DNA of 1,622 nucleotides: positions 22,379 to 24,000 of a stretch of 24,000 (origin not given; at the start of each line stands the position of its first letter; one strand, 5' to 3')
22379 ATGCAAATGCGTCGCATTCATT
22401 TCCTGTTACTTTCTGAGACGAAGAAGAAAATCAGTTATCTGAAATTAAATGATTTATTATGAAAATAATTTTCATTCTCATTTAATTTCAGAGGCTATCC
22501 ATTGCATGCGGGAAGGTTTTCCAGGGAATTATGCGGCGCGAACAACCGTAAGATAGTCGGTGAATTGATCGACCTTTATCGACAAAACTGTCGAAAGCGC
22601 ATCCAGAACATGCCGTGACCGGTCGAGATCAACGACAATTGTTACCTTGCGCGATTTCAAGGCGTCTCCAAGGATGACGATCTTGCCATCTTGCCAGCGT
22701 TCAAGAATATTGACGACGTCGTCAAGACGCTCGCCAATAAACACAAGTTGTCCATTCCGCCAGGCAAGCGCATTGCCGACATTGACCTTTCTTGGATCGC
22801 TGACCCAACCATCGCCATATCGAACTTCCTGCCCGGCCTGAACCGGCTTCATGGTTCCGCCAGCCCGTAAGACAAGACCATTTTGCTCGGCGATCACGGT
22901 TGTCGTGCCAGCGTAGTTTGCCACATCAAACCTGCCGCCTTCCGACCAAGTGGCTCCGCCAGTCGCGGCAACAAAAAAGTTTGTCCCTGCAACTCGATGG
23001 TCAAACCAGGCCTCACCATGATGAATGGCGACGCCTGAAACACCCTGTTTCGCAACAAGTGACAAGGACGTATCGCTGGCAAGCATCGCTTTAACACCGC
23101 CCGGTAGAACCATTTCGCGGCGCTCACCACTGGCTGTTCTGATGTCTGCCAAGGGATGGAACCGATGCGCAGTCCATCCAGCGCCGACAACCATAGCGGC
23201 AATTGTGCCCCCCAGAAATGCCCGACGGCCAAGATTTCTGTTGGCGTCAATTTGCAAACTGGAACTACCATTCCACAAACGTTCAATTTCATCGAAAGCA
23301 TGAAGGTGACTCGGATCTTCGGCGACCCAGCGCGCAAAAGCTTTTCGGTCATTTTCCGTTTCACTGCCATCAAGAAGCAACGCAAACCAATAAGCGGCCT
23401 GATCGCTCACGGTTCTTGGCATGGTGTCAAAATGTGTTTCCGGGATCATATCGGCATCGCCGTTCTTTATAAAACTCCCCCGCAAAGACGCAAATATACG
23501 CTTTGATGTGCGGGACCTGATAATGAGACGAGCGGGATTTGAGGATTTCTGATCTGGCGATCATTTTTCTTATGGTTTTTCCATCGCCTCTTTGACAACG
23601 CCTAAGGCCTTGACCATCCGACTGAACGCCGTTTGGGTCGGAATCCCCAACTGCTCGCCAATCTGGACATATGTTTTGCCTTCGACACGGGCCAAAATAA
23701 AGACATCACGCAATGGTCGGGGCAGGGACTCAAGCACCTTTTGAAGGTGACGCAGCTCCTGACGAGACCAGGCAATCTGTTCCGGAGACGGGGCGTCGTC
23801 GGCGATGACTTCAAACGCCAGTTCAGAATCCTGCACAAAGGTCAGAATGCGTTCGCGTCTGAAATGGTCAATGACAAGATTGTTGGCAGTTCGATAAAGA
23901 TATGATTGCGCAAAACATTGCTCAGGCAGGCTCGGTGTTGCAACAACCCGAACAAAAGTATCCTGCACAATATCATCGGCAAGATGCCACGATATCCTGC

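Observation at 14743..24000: Complete Has-type hemophore heme-acquisition locus in an apparently alphaproteobacterial context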

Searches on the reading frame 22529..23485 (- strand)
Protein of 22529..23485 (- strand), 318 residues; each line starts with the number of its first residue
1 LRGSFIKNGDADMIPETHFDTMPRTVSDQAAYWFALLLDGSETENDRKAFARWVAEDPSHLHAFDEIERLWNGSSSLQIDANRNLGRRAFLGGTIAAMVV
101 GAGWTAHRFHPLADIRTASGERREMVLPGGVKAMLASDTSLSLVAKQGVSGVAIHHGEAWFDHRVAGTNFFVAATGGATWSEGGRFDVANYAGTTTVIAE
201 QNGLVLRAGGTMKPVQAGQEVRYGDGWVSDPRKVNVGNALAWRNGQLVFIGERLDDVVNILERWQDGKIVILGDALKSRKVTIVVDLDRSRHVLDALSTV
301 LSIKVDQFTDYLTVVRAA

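Call 5: search_protein_families(library=pfam, proteins=[window:22529-23485:-], max_evalue=0.01)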
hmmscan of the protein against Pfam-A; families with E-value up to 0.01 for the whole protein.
window:22529-23485:- (318 aa): 3 families
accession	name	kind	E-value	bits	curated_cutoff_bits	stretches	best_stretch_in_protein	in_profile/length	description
PF16220.10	DUF4880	-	4e-14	52.6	25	1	28-70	1-43/43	Domain of unknown function (DUF4880)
PF04773.18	FecR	-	1.5e-09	38.6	24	1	114-198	2-90/97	FecR protein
PF16344.10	FecR_C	-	7.4e-06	26.4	24.4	1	247-305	2-61/70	FecR, C-terminal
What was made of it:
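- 22529..23485 (-): hasS-like FecR-type anti-sigma / sigma regulator (true start possibly the ATG at 23449). DUF4880 + FecR + FecR_C (call 5).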

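Call 6: search_protein_families(library=ncbifam, proteins=[window:22529-23485:-], max_evalue=0.01)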
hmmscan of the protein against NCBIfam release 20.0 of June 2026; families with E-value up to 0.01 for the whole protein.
window:22529-23485:- (318 aa): 1 family
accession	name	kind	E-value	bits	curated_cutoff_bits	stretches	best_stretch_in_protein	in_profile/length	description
NF007296.1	PRK09774.1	equivalog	1.4e-20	73.7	385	1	28-316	10-311/313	ferric citrate uptake sigma factor regulator FecR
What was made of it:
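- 22529..23485 (-): FecR NF007296, 1e-20, below its cutoff (call 6).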

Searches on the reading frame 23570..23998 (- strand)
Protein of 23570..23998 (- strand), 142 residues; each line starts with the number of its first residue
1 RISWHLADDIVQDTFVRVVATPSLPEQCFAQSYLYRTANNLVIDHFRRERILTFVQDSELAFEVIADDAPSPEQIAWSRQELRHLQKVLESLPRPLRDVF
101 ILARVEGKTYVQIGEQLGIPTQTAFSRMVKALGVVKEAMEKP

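Call 5: search_protein_families(library=pfam, proteins=[window:23570-23998:-], max_evalue=0.01)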
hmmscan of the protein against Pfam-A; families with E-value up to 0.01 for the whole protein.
window:23570-23998:- (142 aa): 3 families
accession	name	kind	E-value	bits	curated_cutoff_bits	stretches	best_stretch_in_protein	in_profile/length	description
PF08281.18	Sigma70_r4_2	-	8.8e-11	41.7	25.7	1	85-132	4-51/54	Sigma-70, region 4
PF04542.20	Sigma70_r2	-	6.2e-09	36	24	1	3-50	19-69/71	Sigma-70 region 2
PF04545.22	Sigma70_r4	-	1e-07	31.8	24.1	1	88-136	1-49/50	Sigma-70, region 4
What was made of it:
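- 23570..24000 (-): hasI-like ECF sigma factor, 5' end cut by the window edge (full length about 174 aa in relatives). Sigma70_r2 and r4_2 (call 5).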

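Call 6: search_protein_families(library=ncbifam, proteins=[window:23570-23998:-], max_evalue=0.01)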
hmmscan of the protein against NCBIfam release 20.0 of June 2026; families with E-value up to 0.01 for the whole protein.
window:23570-23998:- (142 aa): 81 families (the best 25 are shown)
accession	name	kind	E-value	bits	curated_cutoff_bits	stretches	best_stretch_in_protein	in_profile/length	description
NF009166.1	PRK12513.1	equivalog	3e-21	76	206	1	5-139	47-186/193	RNA polymerase sigma factor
NF009179.0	PRK12527.1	equivalog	4.9e-21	75.4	162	1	5-135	20-149/159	RNA polymerase sigma factor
TIGR02937.1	sigma70-ECF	superfamily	9.6e-20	70.9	42.9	1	5-138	27-164/165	sigma-70 family RNA polymerase sigma factor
TIGR02985.1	Sig70_bacteroi1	subfamily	1.6e-19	70.7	126.4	1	4-138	25-161/162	RNA polymerase sigma-70 factor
NF005448.0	PRK07037.1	equivalog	2.3e-19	69.7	190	1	6-130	38-161/186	RNA polymerase factor sigma-70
TIGR02959.1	SigZ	equivalog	6.4e-17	61.9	168.65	1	7-140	22-149/170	RNA polymerase sigma factor SigZ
NF041727.1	ECF_sigma_FecI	equivalog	4.2e-16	59.4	260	1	7-131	38-160/169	ferric citrate uptake sigma factor FecI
NF007232.0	PRK09651.1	subfamily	5.2e-16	59.2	185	1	7-131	38-160/173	RNA polymerase sigma factor FecI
NF009180.0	PRK12528.1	subfamily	7.9e-15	55.3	184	1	6-131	34-157/165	RNA polymerase sigma factor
NF009175.0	PRK12523.1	equivalog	1.2e-14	54.8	271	1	7-122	37-150/172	RNA polymerase sigma factor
NF007229.0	PRK09647.1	equivalog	4.9e-14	52.2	265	1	5-140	69-203/220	RNA polymerase sigma factor SigE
NF040705.1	sigma_mbnA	exception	8.2e-14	51.9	350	1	5-139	24-158/272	methanobactin precursor domain-containing sigma factor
NF007215.0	PRK09637.1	equivalog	9e-14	51.9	212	1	7-140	28-155/181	RNA polymerase sigma factor SigZ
TIGR02950.1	SigM_subfam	subfamily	9.1e-14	51.6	147.95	1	4-121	24-140/159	RNA polymerase sigma factor, SigM family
NF009177.0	PRK12525.1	subfamily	1.1e-12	48.2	266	1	5-138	34-165/168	RNA polymerase sigma factor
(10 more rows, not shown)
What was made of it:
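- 23570..24000 (-): FecI-group NCBIfam hits (call 6).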
